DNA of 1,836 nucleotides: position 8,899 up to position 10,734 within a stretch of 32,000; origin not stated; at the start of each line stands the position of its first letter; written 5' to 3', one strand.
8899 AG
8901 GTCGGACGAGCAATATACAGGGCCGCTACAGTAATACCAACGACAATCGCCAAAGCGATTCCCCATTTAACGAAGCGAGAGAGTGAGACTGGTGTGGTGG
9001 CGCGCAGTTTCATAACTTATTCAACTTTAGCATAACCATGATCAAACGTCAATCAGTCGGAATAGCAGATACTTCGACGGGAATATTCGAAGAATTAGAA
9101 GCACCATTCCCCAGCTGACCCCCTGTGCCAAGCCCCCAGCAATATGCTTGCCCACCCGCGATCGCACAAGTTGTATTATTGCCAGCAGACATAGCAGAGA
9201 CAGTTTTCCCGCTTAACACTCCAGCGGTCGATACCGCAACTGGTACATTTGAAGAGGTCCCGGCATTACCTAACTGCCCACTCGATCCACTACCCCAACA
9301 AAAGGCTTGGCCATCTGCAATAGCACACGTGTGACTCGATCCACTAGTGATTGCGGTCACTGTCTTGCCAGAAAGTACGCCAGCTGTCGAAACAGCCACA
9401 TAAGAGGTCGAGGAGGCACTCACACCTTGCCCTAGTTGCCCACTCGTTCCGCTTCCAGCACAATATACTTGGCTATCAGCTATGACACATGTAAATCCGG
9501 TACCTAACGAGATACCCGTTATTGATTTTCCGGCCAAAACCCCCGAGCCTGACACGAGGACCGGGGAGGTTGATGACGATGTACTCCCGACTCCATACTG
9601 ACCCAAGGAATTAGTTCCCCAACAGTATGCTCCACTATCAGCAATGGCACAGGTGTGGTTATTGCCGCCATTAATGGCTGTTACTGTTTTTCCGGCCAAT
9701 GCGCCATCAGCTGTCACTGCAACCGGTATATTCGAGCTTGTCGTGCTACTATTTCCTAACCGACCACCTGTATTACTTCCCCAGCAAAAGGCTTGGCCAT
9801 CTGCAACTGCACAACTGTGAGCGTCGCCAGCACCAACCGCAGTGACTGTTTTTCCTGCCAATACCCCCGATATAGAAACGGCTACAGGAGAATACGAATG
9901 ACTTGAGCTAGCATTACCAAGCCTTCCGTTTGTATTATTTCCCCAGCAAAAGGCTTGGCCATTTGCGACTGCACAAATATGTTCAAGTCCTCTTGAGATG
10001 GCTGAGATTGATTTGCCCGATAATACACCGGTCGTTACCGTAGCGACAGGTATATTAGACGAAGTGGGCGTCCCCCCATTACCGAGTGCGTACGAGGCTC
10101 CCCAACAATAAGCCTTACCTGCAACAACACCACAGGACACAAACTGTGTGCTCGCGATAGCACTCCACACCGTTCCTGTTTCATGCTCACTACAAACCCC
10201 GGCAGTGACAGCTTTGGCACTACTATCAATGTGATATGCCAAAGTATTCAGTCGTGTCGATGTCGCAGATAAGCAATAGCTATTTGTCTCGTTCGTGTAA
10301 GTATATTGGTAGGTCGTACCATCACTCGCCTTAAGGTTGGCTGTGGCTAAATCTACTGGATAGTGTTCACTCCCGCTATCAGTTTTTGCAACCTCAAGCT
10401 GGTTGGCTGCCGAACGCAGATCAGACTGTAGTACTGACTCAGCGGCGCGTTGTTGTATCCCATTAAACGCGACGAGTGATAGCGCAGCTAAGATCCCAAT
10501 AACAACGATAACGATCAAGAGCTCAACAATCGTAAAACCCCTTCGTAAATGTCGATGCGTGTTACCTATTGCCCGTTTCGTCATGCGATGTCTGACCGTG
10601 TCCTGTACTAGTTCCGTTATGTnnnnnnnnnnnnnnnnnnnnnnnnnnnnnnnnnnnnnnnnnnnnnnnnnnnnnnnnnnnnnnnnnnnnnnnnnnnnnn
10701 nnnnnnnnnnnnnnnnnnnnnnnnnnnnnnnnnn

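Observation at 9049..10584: Type IV pilin fused to a seven-bladed RCC1-like beta-propeller: candidate pilus-displayed adhesin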

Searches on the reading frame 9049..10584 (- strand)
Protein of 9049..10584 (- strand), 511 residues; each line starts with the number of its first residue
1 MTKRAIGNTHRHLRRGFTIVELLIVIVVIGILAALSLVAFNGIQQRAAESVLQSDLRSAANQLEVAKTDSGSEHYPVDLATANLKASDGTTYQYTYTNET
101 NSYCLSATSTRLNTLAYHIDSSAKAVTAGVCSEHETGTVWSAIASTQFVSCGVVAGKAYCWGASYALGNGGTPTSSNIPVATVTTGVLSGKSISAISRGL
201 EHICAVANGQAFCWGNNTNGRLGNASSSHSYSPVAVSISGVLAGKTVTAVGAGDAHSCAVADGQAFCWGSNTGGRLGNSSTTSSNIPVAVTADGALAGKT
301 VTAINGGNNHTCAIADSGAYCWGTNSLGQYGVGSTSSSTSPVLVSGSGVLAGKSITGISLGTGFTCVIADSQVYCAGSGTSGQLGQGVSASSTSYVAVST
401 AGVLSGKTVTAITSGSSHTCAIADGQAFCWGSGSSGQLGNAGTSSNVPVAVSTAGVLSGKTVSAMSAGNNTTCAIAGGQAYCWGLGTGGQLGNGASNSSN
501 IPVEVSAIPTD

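Call 3: search_protein_families(library=pfam, proteins=[window:9049-10584:-], max_evalue=0.1)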
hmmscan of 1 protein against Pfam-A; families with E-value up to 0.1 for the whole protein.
window:9049-10584:- (511 aa): 5 families
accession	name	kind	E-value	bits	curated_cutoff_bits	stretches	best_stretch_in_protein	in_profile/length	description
PF25390.1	WD40_RLD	-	2.9e-59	201.7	150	2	155-468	49-357/363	RCC1-like domain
PF00415.24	RCC1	-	2.6e-49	166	21.7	6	262-314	1-50/50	Regulator of chromosome condensation (RCC1) repeat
PF13540.12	RCC1_2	-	5.5e-24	83.7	22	4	301-329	1-30/30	Regulator of chromosome condensation (RCC1) repeat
PF07963.17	N_methyl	-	2.1e-06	27.5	21.2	1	13-36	3-26/27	Prokaryotic N-terminal methylation motif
PF12698.13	ABC2_membrane_3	-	0.078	12.5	31.6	0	16-118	2-111/347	ABC-2 family transporter protein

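Call 4: search_protein_families(library=ncbifam, proteins=[window:9049-10584:-], max_evalue=0.1)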
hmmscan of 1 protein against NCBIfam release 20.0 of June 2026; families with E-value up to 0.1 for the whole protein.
window:9049-10584:- (511 aa): 11 families
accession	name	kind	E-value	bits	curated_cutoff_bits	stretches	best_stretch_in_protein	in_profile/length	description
TIGR01710.1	typeII_sec_gspG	equivalog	4e-08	33.4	88.85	1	15-76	1-60/134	type II secretion system major pseudopilin GspG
TIGR01708.2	typeII_sec_gspH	equivalog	1.2e-07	31.9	80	1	15-70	2-54/169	type II secretion system minor pseudopilin GspH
NF041775.1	typeIV_PilA_Myxo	equivalog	6.5e-07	29.5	400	1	14-58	10-54/214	type IV pilin protein PilA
TIGR02532.1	IV_pilin_GFxxxE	domain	3.4e-06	26.7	16.3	1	14-35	1-22/24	prepilin-type N-terminal cleavage/methylation domain-containing protein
NF007862.0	PRK10574.1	equivalog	6.1e-06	26.4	138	1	14-54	4-45/145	prepilin peptidase-dependent pilin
TIGR02596.1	TIGR02596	subfamily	7.5e-05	22.9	70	1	17-78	1-59/196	Verru_Chthon cassette protein D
NF007800.0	PRK10506.1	equivalog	0.003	17.4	158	1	13-48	7-42/163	prepilin peptidase-dependent protein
NF040999.1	pilin_ComGC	equivalog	0.0032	17.6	75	1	15-37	2-24/84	competence type IV pilus major pilin ComGC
NF040982.1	ComGD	equivalog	0.0064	16.9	70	1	15-58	2-45/139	competence type IV pilus minor pilin ComGD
NF041013.1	T4P_ComGE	equivalog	0.021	14.9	49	1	15-54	4-43/83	competence type IV pilus minor pilin ComGE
NF040508.1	LVIS_2131_fam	hypoth_equivalog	0.082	12.8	100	0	6-125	32-144/202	LVIS_2131 family protein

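Call 10: find_homologous_proteins(query=window:9049-10584:-)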
Query window:9049-10584:- (511 aa): 7022 proteins with E <= 0.001 among 8000 candidates; the best 120 are listed.
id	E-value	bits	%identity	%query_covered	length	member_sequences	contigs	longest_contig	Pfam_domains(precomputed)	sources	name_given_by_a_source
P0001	0.0e+0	1075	100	100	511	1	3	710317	PF07963.18,PF00415.25,PF13540.13,PF25384.2,PF25390.2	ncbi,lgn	ncbi:MAG: prepilin-type N-terminal cleavage/methylation domain-containing protein [Candidatus Micros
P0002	4.4e-235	799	48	72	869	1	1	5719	PF00415.25,PF13540.13,PF25384.2,PF00614.29,PF25390.2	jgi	jgi:alpha-tubulin suppressor-like RCC1 family protein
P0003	3.0e-227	774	49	72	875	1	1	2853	PF00415.25,PF13540.13,PF25384.2,PF00614.29,PF25390.2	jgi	jgi:alpha-tubulin suppressor-like RCC1 family protein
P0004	2.2e-211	721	47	98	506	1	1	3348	PF00415.25,PF13540.13,PF25384.2,PF25390.2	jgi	jgi:prepilin-type N-terminal cleavage/methylation domain-containing protein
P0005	8.3e-208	710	42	96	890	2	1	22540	PF07963.18,PF00415.25,PF13540.13,PF25384.2,PF25390.2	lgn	-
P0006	3.9e-199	681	50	70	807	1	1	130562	PF00415.25,PF13540.13,PF25384.2,PF25390.2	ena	-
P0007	3.2e-192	658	44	69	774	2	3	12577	PF00415.25,PF13540.13,PF25384.2,PF25390.2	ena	-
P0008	1.9e-187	642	51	69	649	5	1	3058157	PF00415.25,PF13540.13,PF25384.2,PF25390.2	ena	-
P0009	1.5e-184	633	48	97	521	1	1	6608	PF07963.18,PF00415.25,PF13540.13,PF25384.2,PF25390.2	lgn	-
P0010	2.1e-177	609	49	71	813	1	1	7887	PF00415.25,PF13540.13,PF25384.2,PF25390.2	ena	-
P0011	2.8e-177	609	34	96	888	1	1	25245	PF07963.18,PF00415.25,PF13540.13,PF25384.2,PF25390.2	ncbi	-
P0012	3.4e-177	609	49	70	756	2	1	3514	PF00415.25,PF13540.13,PF25384.2,PF25390.2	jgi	-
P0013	9.1e-175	601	48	71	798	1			PF00415.25,PF13540.13,PF25384.2,PF25390.2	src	-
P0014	2.4e-174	599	49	98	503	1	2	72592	PF07963.18,PF00415.25,PF13540.13,PF25390.2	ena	-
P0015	4.4e-172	592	48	70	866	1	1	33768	PF00415.25,PF13540.13,PF25384.2,PF25390.2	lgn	-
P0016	8.6e-171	587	50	67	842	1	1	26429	PF00415.25,PF13540.13,PF25384.2,PF25390.2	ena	-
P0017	2.9e-170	586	41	69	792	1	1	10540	PF00415.25,PF13540.13,PF25384.2,PF25390.2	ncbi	-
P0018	6.8e-170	585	48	98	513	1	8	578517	PF00415.25,PF13540.13,PF25384.2,PF25390.2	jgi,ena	-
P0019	1.1e-168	581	41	62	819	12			PF00415.25,PF13540.13,PF25384.2,PF00041.28,PF25390.2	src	-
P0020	6.6e-168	578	43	75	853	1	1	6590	PF00415.25,PF13540.13,PF25384.2,PF25390.2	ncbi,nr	ncbi:MAG: hypothetical protein IT193_02475, partial [Propionibacteriaceae bacterium]|nr:hypothetical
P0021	1.4e-164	567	50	69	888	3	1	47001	PF00415.25,PF13540.13,PF25384.2,PF25390.2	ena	-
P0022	3.2e-164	566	37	98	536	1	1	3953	PF00415.25,PF13540.13,PF25384.2,PF25390.2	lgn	-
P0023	3.7e-163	562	48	69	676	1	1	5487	PF00415.25,PF13540.13,PF25384.2,PF25390.2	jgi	jgi:alpha-tubulin suppressor-like RCC1 family protein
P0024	3.8e-162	559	54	70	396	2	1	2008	PF00415.25,PF13540.13,PF25384.2,PF25390.2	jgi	jgi:alpha-tubulin suppressor-like RCC1 family protein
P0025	1.4e-160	554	40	99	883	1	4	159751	PF07963.18,PF00415.25,PF13540.13,PF25384.2,PF25390.2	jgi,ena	-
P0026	3.8e-160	552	49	72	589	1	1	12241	PF00415.25,PF13540.13,PF25384.2,PF25390.2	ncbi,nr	ncbi:MAG: RCC1 repeat-containing protein, partial [Actinobacteria bacterium]|nr:RCC1 repeat-containi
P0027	8.5e-159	548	49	61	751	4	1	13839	PF00415.25,PF13540.13,PF25384.2,PF25390.2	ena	-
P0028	4.6e-158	545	43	61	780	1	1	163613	PF00415.25,PF13540.13,PF25384.2,PF25390.2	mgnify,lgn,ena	mgnify:CR=1 FL=1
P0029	9.2e-158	545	40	68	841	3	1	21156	PF00415.25,PF13540.13,PF25384.2,PF25390.2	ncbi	-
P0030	1.3e-157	544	53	73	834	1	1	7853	PF00415.25,PF13540.13,PF25384.2,PF25390.2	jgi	jgi:alpha-tubulin suppressor-like RCC1 family protein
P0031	8.6e-157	541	43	69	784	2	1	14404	PF00415.25,PF13540.13,PF25384.2,PF25390.2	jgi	-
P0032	1.9e-156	540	42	97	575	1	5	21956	PF07963.18,PF00415.25,PF13540.13,PF25384.2,PF25390.2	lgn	-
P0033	1.3e-155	537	46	97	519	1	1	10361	PF07963.18,PF00415.25,PF13540.13,PF25384.2,PF25390.2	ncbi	-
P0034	2.3e-155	537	43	72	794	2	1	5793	PF00415.25,PF13540.13,PF25384.2,PF25390.2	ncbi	-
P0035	5.1e-155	535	44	64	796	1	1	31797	PF00415.25,PF13540.13,PF25384.2,PF25390.2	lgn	-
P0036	7.8e-154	532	44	97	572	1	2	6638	PF07963.18,PF00415.25,PF13540.13,PF25384.2,PF25390.2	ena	-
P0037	1.2e-153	531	43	73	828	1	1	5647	PF00415.25,PF13540.13,PF25384.2,PF25390.2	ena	-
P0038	2.1e-153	530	54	98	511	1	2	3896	PF07963.18,PF00415.25,PF13540.13,PF25384.2,PF25390.2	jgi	jgi:prepilin-type N-terminal cleavage/methylation domain-containing protein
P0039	2.5e-153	530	53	67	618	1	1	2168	PF09866.15,PF12601.14,PF00415.25,PF21702.4,PF13540.13,PF25384.2,PF25390.2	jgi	jgi:alpha-tubulin suppressor-like RCC1 family protein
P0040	4.5e-153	529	54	71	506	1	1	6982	PF00415.25,PF13540.13,PF25384.2,PF00041.28,PF25390.2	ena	-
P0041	8.0e-153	528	54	68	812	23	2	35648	PF00415.25,PF13540.13,PF25384.2,PF25390.2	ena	-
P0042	2.0e-151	524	47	52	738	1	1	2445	PF01833.31,PF00415.25,PF13540.13,PF25384.2,PF25390.2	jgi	jgi:alpha-tubulin suppressor-like RCC1 family protein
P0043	1.0e-150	521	53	68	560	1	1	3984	PF00415.25,PF13540.13,PF25384.2,PF25390.2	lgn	-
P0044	1.8e-150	520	50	71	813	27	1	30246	PF00415.25,PF13540.13,PF25384.2,PF25390.2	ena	-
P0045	1.3e-149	518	46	69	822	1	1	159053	PF00415.25,PF13540.13,PF25384.2,PF00041.28,PF25390.2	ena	-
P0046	3.5e-149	516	43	69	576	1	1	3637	PF00415.25,PF13540.13,PF25384.2,PF00041.28,PF25390.2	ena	-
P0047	5.9e-149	515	53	72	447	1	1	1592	PF00415.25,PF13540.13,PF25384.2,PF25390.2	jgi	-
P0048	2.7e-147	510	55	97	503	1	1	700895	PF00415.25,PF13540.13,PF25384.2,PF25390.2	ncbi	ncbi:MAG: prepilin-type N-terminal cleavage/methylation domain-containing protein [Candidatus Micros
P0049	7.4e-147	509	35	68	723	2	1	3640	PF00415.25,PF13540.13,PF25384.2,PF25390.2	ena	-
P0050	7.4e-147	509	42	73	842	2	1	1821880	PF00415.25,PF13540.13,PF25384.2,PF25390.2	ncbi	-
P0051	1.6e-146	507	46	72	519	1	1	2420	PF00415.25,PF13540.13,PF00333.27,PF00041.28,PF25390.2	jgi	jgi:alpha-tubulin suppressor-like RCC1 family protein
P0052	2.8e-146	507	49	68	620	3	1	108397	PF00415.25,PF13540.13,PF25384.2,PF25390.2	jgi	-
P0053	7.5e-146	505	34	96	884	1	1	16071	PF07963.18,PF00415.25,PF13540.13,PF25384.2,PF25390.2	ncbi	-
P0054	1.8e-145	504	45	70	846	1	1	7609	PF00415.25,PF13540.13,PF25384.2,PF25390.2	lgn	-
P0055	2.2e-145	504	50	71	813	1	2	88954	PF00415.25,PF13540.13,PF25384.2,PF25390.2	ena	-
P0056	2.3e-145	504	44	97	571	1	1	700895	PF07963.18,PF00415.25,PF13540.13,PF25384.2,PF25390.2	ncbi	ncbi:MAG: prepilin-type N-terminal cleavage/methylation domain-containing protein [Candidatus Micros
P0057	2.6e-145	503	50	71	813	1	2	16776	PF00415.25,PF13540.13,PF25384.2,PF25390.2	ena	-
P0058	3.7e-145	503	38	71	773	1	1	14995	PF00415.25,PF13540.13,PF25384.2,PF25390.2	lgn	-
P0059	3.9e-145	503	50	71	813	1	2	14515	PF00415.25,PF13540.13,PF25384.2,PF25390.2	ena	-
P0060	2.7e-144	500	44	99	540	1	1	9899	PF07963.18,PF00415.25,PF13540.13,PF25384.2,PF25390.2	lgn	-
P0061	9.4e-144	498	43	65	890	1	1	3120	PF00415.25,PF13540.13,PF25390.2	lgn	-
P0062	3.3e-143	497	42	97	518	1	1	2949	PF07963.18,PF00415.25,PF13540.13,PF25384.2,PF25390.2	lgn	-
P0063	6.3e-143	496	54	58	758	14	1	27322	PF00415.25,PF13540.13,PF25384.2,PF25390.2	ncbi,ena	-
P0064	6.4e-143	496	39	68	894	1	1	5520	PF00415.25,PF13540.13,PF25384.2,PF25390.2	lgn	-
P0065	2.7e-142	493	49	71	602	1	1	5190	PF00415.25,PF13540.13,PF25384.2,PF00041.28,PF25390.2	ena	-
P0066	7.4e-142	492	39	68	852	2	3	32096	PF00415.25,PF13540.13,PF25384.2,PF25390.2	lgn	-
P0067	1.6e-141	491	36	64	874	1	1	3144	PF00415.25,PF13540.13,PF25384.2,PF25390.2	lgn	-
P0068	2.9e-141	490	51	69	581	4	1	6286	PF00415.25,PF13540.13,PF25384.2,PF00041.28,PF25390.2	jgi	jgi:alpha-tubulin suppressor-like RCC1 family protein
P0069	3.1e-141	490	39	79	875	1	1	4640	PF00415.25,PF13540.13,PF25384.2,PF25390.2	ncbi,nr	ncbi:MAG: hypothetical protein H7321_04970 [Bacteroidia bacterium]|nr:hypothetical protein [Bacteroi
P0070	7.2e-141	489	51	96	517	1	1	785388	PF07963.18,PF00415.25,PF13540.13,PF25384.2,PF25390.2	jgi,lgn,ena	-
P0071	1.1e-140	488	38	71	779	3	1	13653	PF00415.25,PF13540.13,PF25384.2,PF25390.2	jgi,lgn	jgi:alpha-tubulin suppressor-like RCC1 family protein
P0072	1.1e-140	488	39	72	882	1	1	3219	PF00415.25,PF13540.13,PF25384.2,PF25390.2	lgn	-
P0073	2.1e-140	487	46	70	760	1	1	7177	PF00415.25,PF13540.13,PF25384.2,PF25390.2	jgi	jgi:alpha-tubulin suppressor-like RCC1 family protein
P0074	2.5e-140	487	49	73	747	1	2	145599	PF00415.25,PF13540.13,PF25384.2,PF25390.2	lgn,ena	-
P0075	7.7e-140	485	45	69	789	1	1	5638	PF00415.25,PF13540.13,PF25384.2,PF25390.2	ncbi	-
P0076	7.1e-139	482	44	70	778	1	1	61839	PF07679.23,PF25059.2,PF00415.25,PF13927.13,PF13540.13,PF05345.19,PF00041.28,PF19077.7,PF25390.2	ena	-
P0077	8.5e-139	482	43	97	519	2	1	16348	PF00415.25,PF13540.13,PF25390.2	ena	-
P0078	2.9e-138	480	41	68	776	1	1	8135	PF00415.25,PF13540.13,PF25384.2,PF25390.2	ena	-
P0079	5.4e-138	479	40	68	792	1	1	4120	PF00415.25,PF13540.13,PF25384.2,PF25390.2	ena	-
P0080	1.0e-137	478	45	70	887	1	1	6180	PF00415.25,PF13540.13,PF25384.2,PF25390.2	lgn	-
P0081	1.3e-137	478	39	71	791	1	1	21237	PF00415.25,PF13540.13,PF25384.2,PF25390.2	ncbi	-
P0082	2.3e-137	477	47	96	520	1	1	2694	PF07963.18,PF00415.25,PF13540.13,PF25384.2,PF25390.2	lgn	-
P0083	2.5e-137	477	52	68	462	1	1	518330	PF00415.25,PF13540.13,PF25384.2,PF25390.2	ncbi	-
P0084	2.9e-137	477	50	69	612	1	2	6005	PF00415.25,PF13540.13,PF25384.2,PF25390.2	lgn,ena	-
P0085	3.0e-137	477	38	72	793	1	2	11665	PF00415.25,PF13540.13,PF25384.2,PF25390.2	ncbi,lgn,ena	-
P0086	9.4e-137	475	41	59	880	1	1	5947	PF00415.25,PF13540.13,PF25384.2,PF25390.2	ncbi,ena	-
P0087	9.7e-137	475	51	98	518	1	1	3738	PF07963.18,PF00415.25,PF13540.13,PF25384.2,PF25390.2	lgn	-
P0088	1.2e-136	475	41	69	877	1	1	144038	PF00608.23,PF00415.25,PF20082.5,PF13540.13,PF25384.2,PF25390.2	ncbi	-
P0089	1.9e-136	474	37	71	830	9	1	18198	PF00415.25,PF13540.13,PF25384.2,PF25390.2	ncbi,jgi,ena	jgi:alpha-tubulin suppressor-like RCC1 family protein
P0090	2.2e-136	474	46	53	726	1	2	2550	PF00415.25,PF13540.13,PF25384.2,PF25390.2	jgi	jgi:alpha-tubulin suppressor-like RCC1 family protein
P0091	5.5e-136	473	49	68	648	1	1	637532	PF00415.25,PF13540.13,PF25384.2,PF25390.2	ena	-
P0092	1.2e-135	472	44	100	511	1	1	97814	PF00415.25,PF13540.13,PF25384.2,PF25390.2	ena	-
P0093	2.7e-135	470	48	70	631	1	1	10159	PF00415.25,PF13540.13,PF25384.2,PF19077.7,PF17936.8,PF25390.2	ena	-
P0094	4.9e-135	470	44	72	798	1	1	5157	PF00415.25,PF13540.13,PF25384.2,PF25390.2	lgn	-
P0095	7.2e-135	469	45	69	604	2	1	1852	PF00415.25,PF13540.13,PF25384.2,PF25390.2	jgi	jgi:alpha-tubulin suppressor-like RCC1 family protein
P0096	9.9e-135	469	43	93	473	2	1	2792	PF07963.18,PF00415.25,PF13540.13,PF25384.2,PF25390.2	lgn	-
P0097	1.1e-134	468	47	70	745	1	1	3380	PF14341.12,PF00415.25,PF13540.13,PF25384.2,PF25390.2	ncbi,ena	-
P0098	1.2e-134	468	36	73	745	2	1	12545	PF00415.25,PF13540.13,PF25384.2,PF25390.2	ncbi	-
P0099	1.3e-134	468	51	71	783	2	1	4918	PF00415.25,PF13540.13,PF25390.2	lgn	-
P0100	1.9e-134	468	52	58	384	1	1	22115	PF00415.25,PF13540.13,PF25384.2,PF25390.2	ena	-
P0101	1.9e-134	468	44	69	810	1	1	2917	PF00415.25,PF13540.13,PF25384.2,PF00041.28,PF25390.2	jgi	jgi:alpha-tubulin suppressor-like RCC1 family protein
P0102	2.7e-134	467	40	97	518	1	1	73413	PF07963.18,PF00415.25,PF13540.13,PF25384.2,PF25390.2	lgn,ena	-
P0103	2.9e-134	467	39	72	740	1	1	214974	PF00415.25,PF13540.13,PF25384.2,PF25390.2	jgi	jgi:alpha-tubulin suppressor-like RCC1 family protein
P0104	4.1e-134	467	52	59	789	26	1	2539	PF00415.25,PF13540.13,PF25384.2,PF00614.29,PF25390.2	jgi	jgi:alpha-tubulin suppressor-like RCC1 family protein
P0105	2.8e-133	464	52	67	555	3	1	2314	PF00415.25,PF13540.13,PF25384.2,PF25390.2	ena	-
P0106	4.8e-133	463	47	97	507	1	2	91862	PF07963.18,PF00415.25,PF13540.13,PF25390.2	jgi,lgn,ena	-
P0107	1.4e-132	461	46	65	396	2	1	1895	PF00415.25,PF13540.13,PF25384.2,PF25390.2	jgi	jgi:alpha-tubulin suppressor-like RCC1 family protein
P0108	1.6e-132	461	50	72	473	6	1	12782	PF00415.25,PF13540.13,PF25384.2,PF25390.2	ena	-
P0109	2.2e-132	461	47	99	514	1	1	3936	PF07963.18,PF00415.25,PF13540.13,PF25384.2,PF25390.2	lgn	-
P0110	3.1e-132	460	49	96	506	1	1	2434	PF07963.18,PF00415.25,PF13540.13,PF25384.2,PF25390.2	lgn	-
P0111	4.4e-132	460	49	99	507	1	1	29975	PF00415.25,PF13540.13,PF25390.2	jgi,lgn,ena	-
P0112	4.0e-131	457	46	70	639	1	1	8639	PF00415.25,PF13540.13,PF14200.13,PF25384.2,PF00652.29,PF00041.28,PF25390.2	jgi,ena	jgi:alpha-tubulin suppressor-like RCC1 family protein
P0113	5.1e-131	456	54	61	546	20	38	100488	PF00415.25,PF13540.13,PF25384.2,PF00041.28,PF25390.2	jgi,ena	-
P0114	7.0e-131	456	50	72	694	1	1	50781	PF00415.25,PF13540.13,PF25384.2,PF19077.7,PF17936.8,PF25390.2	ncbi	-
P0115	8.6e-131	456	45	97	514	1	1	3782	PF07963.18,PF00415.25,PF13540.13,PF25384.2,PF25390.2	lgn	-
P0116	1.3e-130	455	53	97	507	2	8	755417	PF07963.18,PF00415.25,PF13540.13,PF25390.2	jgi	jgi:prepilin-type N-terminal cleavage/methylation domain-containing protein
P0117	3.2e-130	454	47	69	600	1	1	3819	PF00415.25,PF13540.13,PF05345.19,PF25384.2,PF00041.28,PF25390.2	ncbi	-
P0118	3.4e-130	454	49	96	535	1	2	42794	PF00415.25,PF13540.13,PF25384.2,PF25390.2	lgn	-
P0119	5.6e-130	453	40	71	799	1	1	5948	PF00415.25,PF13540.13,PF25384.2,PF25390.2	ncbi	ncbi:MAG: RCC1 repeat-containing protein [Actinomycetes bacterium]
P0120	7.0e-130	453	44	97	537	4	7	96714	PF07963.18,PF00415.25,PF13540.13,PF25384.2,PF25390.2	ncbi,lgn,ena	-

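Call 12: list_cluster_members(proteins=[P0001, P0048, P0056])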
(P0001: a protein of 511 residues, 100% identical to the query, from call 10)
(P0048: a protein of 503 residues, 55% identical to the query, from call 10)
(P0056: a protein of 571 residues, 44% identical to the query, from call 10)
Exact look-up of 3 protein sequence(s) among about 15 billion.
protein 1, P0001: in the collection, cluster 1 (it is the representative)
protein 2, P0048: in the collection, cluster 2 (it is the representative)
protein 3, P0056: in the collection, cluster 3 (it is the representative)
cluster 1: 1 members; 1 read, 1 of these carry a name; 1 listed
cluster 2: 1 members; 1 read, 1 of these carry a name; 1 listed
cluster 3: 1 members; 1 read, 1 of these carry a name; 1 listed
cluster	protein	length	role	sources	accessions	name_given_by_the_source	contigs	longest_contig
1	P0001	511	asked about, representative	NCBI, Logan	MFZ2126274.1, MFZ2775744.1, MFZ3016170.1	MAG: prepilin-type N-terminal cleavage/methylation domain-containing protein [Candidatus ...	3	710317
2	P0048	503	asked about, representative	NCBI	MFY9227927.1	MAG: prepilin-type N-terminal cleavage/methylation domain-containing protein [Candidatus ...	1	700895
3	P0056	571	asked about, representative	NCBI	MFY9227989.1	MAG: prepilin-type N-terminal cleavage/methylation domain-containing protein [Candidatus ...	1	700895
